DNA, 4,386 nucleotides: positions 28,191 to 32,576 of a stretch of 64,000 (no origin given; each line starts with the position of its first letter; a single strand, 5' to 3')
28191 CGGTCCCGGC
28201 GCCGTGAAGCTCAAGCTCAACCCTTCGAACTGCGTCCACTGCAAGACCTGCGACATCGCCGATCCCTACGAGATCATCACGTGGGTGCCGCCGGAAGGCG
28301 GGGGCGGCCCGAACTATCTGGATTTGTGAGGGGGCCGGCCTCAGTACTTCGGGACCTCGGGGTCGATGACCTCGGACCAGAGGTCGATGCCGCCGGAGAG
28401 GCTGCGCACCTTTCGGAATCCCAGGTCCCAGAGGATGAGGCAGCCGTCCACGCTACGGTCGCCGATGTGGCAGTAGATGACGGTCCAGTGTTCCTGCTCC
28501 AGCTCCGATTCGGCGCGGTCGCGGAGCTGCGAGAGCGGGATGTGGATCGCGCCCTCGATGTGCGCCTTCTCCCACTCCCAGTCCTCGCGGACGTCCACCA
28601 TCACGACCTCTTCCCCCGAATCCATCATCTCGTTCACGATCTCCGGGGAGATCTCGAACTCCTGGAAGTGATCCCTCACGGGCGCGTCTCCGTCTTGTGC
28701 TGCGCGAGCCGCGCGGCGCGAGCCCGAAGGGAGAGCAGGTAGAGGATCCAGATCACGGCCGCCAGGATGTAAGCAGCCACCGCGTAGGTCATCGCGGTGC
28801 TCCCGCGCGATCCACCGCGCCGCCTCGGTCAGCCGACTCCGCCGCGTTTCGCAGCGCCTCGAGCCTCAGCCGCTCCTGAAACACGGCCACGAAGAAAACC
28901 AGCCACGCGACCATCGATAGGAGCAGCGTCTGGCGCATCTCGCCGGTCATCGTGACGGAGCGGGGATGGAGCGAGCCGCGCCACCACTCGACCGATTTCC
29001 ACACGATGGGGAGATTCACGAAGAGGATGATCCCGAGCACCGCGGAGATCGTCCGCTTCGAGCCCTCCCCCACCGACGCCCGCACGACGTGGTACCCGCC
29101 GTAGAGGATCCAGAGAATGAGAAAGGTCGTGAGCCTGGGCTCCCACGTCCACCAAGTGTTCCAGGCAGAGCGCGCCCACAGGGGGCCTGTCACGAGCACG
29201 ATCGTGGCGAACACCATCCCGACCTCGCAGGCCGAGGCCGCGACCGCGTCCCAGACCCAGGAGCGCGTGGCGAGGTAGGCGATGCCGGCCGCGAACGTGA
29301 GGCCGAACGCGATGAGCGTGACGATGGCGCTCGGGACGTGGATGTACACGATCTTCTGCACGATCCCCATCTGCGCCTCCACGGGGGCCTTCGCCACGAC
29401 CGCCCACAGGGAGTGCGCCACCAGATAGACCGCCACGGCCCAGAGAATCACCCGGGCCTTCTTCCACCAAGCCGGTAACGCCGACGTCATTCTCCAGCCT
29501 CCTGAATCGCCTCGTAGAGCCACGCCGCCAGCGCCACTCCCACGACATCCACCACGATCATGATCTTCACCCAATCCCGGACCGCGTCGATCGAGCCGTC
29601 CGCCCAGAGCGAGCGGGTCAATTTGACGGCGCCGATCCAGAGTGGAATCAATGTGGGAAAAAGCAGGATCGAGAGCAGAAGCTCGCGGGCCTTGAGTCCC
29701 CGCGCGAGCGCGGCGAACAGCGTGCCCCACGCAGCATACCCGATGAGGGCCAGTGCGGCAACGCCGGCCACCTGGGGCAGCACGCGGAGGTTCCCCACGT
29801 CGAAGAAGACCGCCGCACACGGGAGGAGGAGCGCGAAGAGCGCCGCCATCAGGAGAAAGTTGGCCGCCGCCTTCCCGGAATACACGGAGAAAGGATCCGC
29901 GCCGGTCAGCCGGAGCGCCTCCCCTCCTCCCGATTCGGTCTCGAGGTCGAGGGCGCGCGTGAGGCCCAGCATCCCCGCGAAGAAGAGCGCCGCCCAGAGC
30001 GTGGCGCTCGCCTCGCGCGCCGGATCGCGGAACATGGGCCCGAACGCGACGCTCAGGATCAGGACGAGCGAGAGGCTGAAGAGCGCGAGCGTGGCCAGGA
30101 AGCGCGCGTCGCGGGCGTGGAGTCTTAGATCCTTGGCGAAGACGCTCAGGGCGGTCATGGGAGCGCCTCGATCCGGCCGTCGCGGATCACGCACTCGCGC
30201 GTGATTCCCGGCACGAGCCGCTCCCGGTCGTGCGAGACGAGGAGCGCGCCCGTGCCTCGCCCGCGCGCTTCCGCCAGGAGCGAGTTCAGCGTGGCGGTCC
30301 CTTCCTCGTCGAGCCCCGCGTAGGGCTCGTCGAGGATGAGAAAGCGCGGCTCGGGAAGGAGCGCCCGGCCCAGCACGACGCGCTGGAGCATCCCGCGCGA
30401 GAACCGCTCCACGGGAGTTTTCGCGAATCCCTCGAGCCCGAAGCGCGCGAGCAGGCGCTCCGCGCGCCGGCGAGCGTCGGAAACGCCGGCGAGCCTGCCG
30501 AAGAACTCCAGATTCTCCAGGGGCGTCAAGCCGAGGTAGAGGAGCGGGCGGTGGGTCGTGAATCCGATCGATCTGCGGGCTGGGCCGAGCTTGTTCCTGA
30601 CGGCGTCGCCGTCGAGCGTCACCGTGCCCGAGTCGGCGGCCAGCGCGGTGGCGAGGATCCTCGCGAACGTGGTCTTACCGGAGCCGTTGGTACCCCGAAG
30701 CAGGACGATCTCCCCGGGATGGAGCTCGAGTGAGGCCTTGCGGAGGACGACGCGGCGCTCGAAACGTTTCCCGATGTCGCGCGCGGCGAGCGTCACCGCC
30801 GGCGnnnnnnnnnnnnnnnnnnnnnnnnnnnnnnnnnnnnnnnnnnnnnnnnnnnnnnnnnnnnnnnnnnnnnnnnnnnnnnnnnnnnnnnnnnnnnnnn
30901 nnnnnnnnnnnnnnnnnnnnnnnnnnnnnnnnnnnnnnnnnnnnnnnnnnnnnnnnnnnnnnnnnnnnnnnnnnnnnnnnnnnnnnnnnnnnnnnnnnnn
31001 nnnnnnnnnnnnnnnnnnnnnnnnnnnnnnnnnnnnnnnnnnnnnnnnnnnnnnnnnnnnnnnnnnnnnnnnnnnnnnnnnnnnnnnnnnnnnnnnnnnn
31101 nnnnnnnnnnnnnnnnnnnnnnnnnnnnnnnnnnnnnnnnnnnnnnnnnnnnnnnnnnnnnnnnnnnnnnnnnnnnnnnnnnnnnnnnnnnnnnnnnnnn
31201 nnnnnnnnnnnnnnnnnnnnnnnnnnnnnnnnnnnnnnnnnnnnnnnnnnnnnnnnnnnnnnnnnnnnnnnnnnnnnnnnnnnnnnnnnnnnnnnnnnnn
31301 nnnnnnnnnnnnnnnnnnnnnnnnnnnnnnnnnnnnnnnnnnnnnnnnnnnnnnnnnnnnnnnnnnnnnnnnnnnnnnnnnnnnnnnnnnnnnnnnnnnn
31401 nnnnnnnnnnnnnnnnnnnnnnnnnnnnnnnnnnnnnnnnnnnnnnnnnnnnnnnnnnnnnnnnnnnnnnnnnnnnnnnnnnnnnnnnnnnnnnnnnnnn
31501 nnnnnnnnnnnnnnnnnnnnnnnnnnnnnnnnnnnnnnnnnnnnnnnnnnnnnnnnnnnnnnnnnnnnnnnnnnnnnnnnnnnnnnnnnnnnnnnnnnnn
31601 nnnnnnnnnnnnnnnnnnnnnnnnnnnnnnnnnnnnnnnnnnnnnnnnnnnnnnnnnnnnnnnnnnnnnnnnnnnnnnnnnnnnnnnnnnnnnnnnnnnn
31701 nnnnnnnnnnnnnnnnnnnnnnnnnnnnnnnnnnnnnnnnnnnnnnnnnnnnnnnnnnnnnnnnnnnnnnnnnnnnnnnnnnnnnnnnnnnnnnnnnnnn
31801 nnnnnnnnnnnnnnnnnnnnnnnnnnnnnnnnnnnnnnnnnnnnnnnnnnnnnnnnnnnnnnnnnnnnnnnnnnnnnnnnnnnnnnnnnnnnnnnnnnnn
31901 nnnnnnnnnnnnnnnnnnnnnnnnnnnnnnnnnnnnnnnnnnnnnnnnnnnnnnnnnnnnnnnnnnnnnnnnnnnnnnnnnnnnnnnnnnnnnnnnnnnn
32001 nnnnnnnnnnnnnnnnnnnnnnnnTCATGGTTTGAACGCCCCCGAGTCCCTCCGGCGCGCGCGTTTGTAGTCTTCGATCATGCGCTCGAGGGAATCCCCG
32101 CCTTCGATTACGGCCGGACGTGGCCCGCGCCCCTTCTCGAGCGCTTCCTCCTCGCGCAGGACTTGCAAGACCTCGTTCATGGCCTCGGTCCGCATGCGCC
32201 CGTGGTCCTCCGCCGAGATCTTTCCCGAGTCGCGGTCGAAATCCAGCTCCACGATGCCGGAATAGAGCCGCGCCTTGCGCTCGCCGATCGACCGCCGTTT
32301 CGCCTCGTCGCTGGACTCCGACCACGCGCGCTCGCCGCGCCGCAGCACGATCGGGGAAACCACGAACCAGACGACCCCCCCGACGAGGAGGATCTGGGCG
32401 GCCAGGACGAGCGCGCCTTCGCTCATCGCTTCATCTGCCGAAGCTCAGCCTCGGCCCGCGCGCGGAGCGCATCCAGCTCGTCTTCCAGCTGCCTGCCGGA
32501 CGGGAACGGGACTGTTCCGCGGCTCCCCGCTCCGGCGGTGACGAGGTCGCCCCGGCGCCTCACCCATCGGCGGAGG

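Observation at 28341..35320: System I cytochrome c maturation operon of the Cys-CcmE variant type, with an atypical CcmH and no CcmG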

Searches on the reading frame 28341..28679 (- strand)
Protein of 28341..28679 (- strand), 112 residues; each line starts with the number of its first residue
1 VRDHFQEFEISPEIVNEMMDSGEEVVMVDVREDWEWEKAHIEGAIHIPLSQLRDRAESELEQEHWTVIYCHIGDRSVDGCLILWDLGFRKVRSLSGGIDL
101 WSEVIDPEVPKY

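Call 5: search_protein_families(library=pfam, proteins=[window:28341-28679:-], max_evalue=0.01)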
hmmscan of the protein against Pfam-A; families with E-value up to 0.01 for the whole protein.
window:28341-28679:- (112 aa): 1 family
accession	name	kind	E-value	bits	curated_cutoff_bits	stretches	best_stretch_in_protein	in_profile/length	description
PF00581.25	Rhodanese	-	7.5e-18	65.3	22.2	1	11-103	1-101/102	Rhodanese-like domain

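Call 6: search_protein_families(library=ncbifam, proteins=[window:28341-28679:-], max_evalue=0.01)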
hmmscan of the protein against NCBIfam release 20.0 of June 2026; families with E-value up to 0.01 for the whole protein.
window:28341-28679:- (112 aa): 18 families
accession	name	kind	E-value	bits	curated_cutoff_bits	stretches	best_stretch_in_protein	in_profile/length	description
NF005902.0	PRK07878.1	equivalog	3.7e-19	68.9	647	1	8-112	287-392/392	adenylyltransferase/sulfurtransferase MoeZ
NF006444.0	PRK08762.1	equivalog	3.2e-15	55.6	449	1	9-103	16-109/387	molybdopterin-synthase adenylyltransferase MoeB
NF005646.0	PRK07411.1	equivalog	3.4e-15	56.1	633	1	9-112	283-390/390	molybdopterin-synthase adenylyltransferase MoeB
NF045521.1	rhoda_near_glyco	subfamily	6.5e-13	48.7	145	1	14-103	21-110/144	rhodanese homology domain-containing protein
NF001195.0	PRK00162.1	equivalog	6.8e-11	42.4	102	1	9-108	6-103/108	thiosulfate sulfurtransferase GlpE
NF041203.1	rhodanese_LYCAU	equivalog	5e-10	39.1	115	1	10-103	23-118/126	rhodanese-related (seleno)protein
NF001133.1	PRK00142.1-1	equivalog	3.2e-09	36.7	170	1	9-104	107-206/229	oxygen-dependent tRNA uridine(34) hydroxylase TrhO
NF007627.0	PRK10287.1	equivalog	9.6e-09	35.4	102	1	27-98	23-94/104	thiosulfate sulfurtransferase PspE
TIGR02981.1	phageshock_pspE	exception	6.3e-08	32.8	126.3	1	27-96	21-91/101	thiosulfate sulfurtransferase PspE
NF045694.1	seleno_TsoB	exception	5.5e-06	24.7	805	1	13-51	50-88/572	rhodanese/DsbD fusion-like selenoprotein TsoB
NF008750.0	PRK11784.1-2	equivalog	1.6e-05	24.2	241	1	17-55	9-46/346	tRNA 2-selenouridine(34) synthase MnmH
NF008752.0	PRK11784.1-4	equivalog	5.9e-05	22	266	0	23-56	17-50/357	tRNA 2-selenouridine(34) synthase MnmH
TIGR04568.1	arch_SelU_Nterm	equivalog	0.00018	21.4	200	0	19-50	99-129/215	selenouridine synthase SelU-like subunit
NF003703.0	PRK05320.1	equivalog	0.00024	20.8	331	1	19-100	126-212/280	sulfurtransferase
TIGR04271.1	ThiI_C_thiazole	equivalog_domain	0.00049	20.1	70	1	16-91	18-96/101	thiazole biosynthesis protein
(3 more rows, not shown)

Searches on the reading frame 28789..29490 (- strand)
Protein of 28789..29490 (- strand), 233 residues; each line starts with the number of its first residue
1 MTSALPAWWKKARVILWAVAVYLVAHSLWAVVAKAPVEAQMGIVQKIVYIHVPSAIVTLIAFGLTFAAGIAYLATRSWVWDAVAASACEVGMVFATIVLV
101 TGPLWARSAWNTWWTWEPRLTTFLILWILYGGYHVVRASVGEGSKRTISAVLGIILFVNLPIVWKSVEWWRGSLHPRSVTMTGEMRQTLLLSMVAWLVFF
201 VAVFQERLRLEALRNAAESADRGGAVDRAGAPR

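Call 5: search_protein_families(library=pfam, proteins=[window:28789-29490:-], max_evalue=0.01)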
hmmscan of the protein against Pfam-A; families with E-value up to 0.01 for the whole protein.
window:28789-29490:- (233 aa): 1 family
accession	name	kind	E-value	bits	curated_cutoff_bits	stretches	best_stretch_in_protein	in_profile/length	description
PF01578.25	Cytochrom_C_asm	-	3.1e-22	79.7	29.9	1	16-175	39-212/212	Cytochrome C assembly protein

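Call 6: search_protein_families(library=ncbifam, proteins=[window:28789-29490:-], max_evalue=0.01)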
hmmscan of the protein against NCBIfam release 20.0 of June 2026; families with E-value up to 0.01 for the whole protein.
window:28789-29490:- (233 aa): 3 families
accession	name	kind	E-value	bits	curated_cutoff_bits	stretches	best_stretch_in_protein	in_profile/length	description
TIGR01191.1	ccmC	subfamily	1.3e-33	116.4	186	1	36-210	1-182/184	heme ABC transporter permease CcmC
TIGR03144.1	cytochr_II_ccsB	equivalog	1.4e-11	44.7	187.6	1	81-175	157-249/252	c-type cytochrome biogenesis protein CcsB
TIGR03766.2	TIGR03766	equivalog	0.0061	15.5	500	1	18-98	216-294/496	TIGR03766 family XrtG-associated glycosyltransferase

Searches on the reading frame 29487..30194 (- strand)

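Call 5: search_protein_families(library=pfam, proteins=[window:29487-30194:-], max_evalue=0.01)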
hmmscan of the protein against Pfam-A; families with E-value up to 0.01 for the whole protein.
window:29487-30194:- (235 aa): 1 family
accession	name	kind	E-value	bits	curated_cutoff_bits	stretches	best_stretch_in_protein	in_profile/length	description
PF03379.19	CcmB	-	1.4e-26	93.7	24.9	1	16-225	2-207/215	CcmB protein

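Call 6: search_protein_families(library=ncbifam, proteins=[window:29487-30194:-], max_evalue=0.01)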
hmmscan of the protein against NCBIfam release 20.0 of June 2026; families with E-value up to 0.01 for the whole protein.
window:29487-30194:- (235 aa): 1 family
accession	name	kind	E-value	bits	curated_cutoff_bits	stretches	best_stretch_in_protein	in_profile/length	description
TIGR01190.1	ccmB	equivalog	1.5e-10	41.1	156.2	1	19-219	2-201/211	heme exporter protein CcmB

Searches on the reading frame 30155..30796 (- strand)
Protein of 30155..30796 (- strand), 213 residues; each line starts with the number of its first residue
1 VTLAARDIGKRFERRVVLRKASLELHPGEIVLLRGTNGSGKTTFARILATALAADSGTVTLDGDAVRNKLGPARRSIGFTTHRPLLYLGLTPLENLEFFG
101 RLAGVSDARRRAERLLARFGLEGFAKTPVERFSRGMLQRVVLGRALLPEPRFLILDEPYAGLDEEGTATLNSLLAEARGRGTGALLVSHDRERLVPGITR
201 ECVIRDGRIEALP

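Call 5: search_protein_families(library=pfam, proteins=[window:30155-30796:-], max_evalue=0.01)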
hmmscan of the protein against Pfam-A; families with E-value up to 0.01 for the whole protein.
window:30155-30796:- (213 aa): 16 families
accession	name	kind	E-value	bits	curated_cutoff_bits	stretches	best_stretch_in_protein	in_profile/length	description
PF00005.33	ABC_tran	-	1.5e-28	100.6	25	1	18-159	1-136/137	ABC transporter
PF01583.26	APS_kinase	-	6.1e-06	26.8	21.1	1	28-71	2-46/152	Adenylylsulphate kinase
PF13191.12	AAA_16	-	2e-05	25.6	32.6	1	28-176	24-158/167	AAA ATPase domain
PF13304.12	AAA_21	-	2.2e-05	25.1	27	0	126-190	232-299/304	AAA domain, putative AbiEii toxin, Type IV TA system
PF13671.12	AAA_33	-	2.5e-05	25.1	27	1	31-74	2-41/143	AAA domain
PF06414.18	Zeta_toxin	-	6.3e-05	22.9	22.3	1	30-68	18-56/199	Zeta toxin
PF02367.23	TsaE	-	0.00014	22.2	26.6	1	23-55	16-48/128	Threonylcarbamoyl adenosine biosynthesis protein TsaE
PF13401.12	AAA_22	-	0.00022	22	27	1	29-170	6-104/130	AAA domain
PF05729.18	NACHT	-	0.00043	20.6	26.7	1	30-55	2-27/167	NACHT domain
PF20720.3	nSTAND3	-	0.00055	20.1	27.2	1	19-56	8-45/155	Novel STAND NTPase 3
PF13604.12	AAA_30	-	0.0031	17.7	27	1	29-188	19-123/191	AAA domain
PF00004.35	AAA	-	0.0032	18.4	21.2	1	31-69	1-37/131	ATPase family associated with various cellular activities (AAA)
PF13476.12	AAA_23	-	0.004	18.3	27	1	19-57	11-48/201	AAA domain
PF25199.1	nSTAND_NTPase5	-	0.0041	17.4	34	1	13-58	29-71/145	Novel STAND NTPase 5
PF13238.12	AAA_18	-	0.0047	17.8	29.4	1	31-59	1-25/128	AAA domain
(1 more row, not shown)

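Call 6: search_protein_families(library=ncbifam, proteins=[window:30155-30796:-], max_evalue=0.01)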
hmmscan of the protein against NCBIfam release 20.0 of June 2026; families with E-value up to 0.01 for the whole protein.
window:30155-30796:- (213 aa): 207 families (the best 25 are shown)
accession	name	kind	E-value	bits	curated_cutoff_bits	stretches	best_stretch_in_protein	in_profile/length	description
TIGR01189.1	ccmA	equivalog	1.1e-36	126.4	131.6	1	3-191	1-187/198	heme ABC exporter ATP-binding protein CcmA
NF010061.0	PRK13538.1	equivalog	1.6e-36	125.8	195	1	3-194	6-196/211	cytochrome c biogenesis heme-transporting ATPase CcmA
TIGR01188.1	drrA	subfamily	2e-36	125.8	312.45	1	10-209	1-202/302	daunorubicin resistance ABC transporter, ATP-binding protein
TIGR03740.1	galliderm_ABC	subfamily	1.8e-30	106.3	309.75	1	4-189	2-182/223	lantibiotic protection ABC transporter ATP-binding subunit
TIGR03864.1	PQQ_ABC_ATP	hypoth_equivalog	1.1e-29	103.5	302.25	1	3-189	2-191/236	ABC transporter, ATP-binding subunit, PQQ-dependent alcohol dehydrogenase system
TIGR03522.1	GldA_ABC_ATP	equivalog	3e-29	102.4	402.6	1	1-175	1-177/301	gliding motility-associated ABC transporter ATP-binding subunit GldA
NF010060.0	PRK13537.1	equivalog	1e-28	100.1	521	1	4-208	17-223/314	nodulation factor ABC transporter ATP-binding protein NodI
NF040873.1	AztA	equivalog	1.3e-28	99.8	220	1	12-193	2-181/191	zinc ABC transporter ATP-binding protein AztA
TIGR04406.1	LPS_export_lptB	equivalog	6e-28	97.7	240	1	3-209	2-213/239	LPS export ABC transporter ATP-binding protein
TIGR02982.1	heterocyst_DevA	subfamily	1.9e-27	96.3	295.8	1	12-209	15-219/220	ABC exporter ATP-binding subunit, DevA family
TIGR00968.1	3a0106s01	subfamily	2.7e-27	95.8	342.75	1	6-211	4-211/237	sulfate ABC transporter ATP-binding protein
NF033858.1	ABC2_perm_RbbA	equivalog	2.5e-26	91.9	1050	1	3-164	267-430/909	ribosome-associated ATPase/putative transporter RbbA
NF006987.0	PRK09452.1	equivalog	3.9e-26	91.6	482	1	5-210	20-227/378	spermidine/putrescine ABC transporter ATP-binding protein PotA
NF008421.0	PRK11248.1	equivalog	5.6e-26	91.6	357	1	7-195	6-193/255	taurine ABC transporter ATP-binding subunit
TIGR02673.1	FtsE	equivalog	1.8e-25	89.9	264.85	1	9-205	8-211/214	cell division ATP-binding protein FtsE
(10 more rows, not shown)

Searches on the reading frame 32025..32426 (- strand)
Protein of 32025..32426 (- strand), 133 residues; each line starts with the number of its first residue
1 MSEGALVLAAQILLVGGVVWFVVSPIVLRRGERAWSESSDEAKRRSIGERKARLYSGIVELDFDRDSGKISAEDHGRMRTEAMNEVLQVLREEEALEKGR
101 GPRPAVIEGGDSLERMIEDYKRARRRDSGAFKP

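Call 5: search_protein_families(library=pfam, proteins=[window:32025-32426:-], max_evalue=0.01)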
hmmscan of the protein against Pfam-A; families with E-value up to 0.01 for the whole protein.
window:32025-32426:- (133 aa): 0 families

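Call 6: search_protein_families(library=ncbifam, proteins=[window:32025-32426:-], max_evalue=0.01)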
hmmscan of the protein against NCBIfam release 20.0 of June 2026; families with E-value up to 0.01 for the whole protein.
window:32025-32426:- (133 aa): 1 family
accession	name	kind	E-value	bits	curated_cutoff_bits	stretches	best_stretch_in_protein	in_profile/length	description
TIGR03142.1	cytochro_ccmI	equivalog_domain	0.0025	18.1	29.3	1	13-99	8-86/118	c-type cytochrome biogenesis protein CcmI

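Call 71: search_protein_families(library=ncbifam, alignment_id=A6, max_evalue=0.01)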
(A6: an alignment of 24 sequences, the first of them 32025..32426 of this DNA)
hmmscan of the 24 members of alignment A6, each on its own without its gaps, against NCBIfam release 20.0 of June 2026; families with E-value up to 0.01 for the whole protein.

A. member 1, window:32025-32426:- (133 aa): 1 family
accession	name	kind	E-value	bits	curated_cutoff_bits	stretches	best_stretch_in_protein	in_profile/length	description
TIGR03142.1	cytochro_ccmI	equivalog_domain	0.0025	18.1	29.3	1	13-99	8-86/118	c-type cytochrome biogenesis protein CcmI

B. families by the number of members that match (of 24 scanned): 12 families
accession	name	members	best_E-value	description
TIGR03142.1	cytochro_ccmI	17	1.2e-08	c-type cytochrome biogenesis protein CcmI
NF049953.1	ribbon_DG_selen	7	0.00027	zinc ribbon-containing (seleno)protein DG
NF045510.1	4Cys_prefix_kin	5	0.0011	4-Cys prefix domain-containing protein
TIGR03831.1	YgiT_finger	4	3.8e-05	YgiT-type zinc finger protein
NF011149.0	PRK14559.1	3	1.2e-05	serine/threonine phosphatase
NF002572.0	PRK02224.1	1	0.00032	DNA double-strand break repair ATPase Rad50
NF005122.0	PRK06556.1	1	0.0018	vitamin B12-dependent ribonucleotide reductase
NF001100.0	PRK00133.1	1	0.0025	methionine--tRNA ligase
NF041023.1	PP0621_fam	1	0.0063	PP0621 family protein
NF045487.1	ASRP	1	0.0069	archaea-specific SMC-related protein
NF006417.0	PRK08665.1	1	0.0079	vitamin B12-dependent ribonucleotide reductase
NF003103.0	PRK04023.1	1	0.0086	DNA polymerase II large subunit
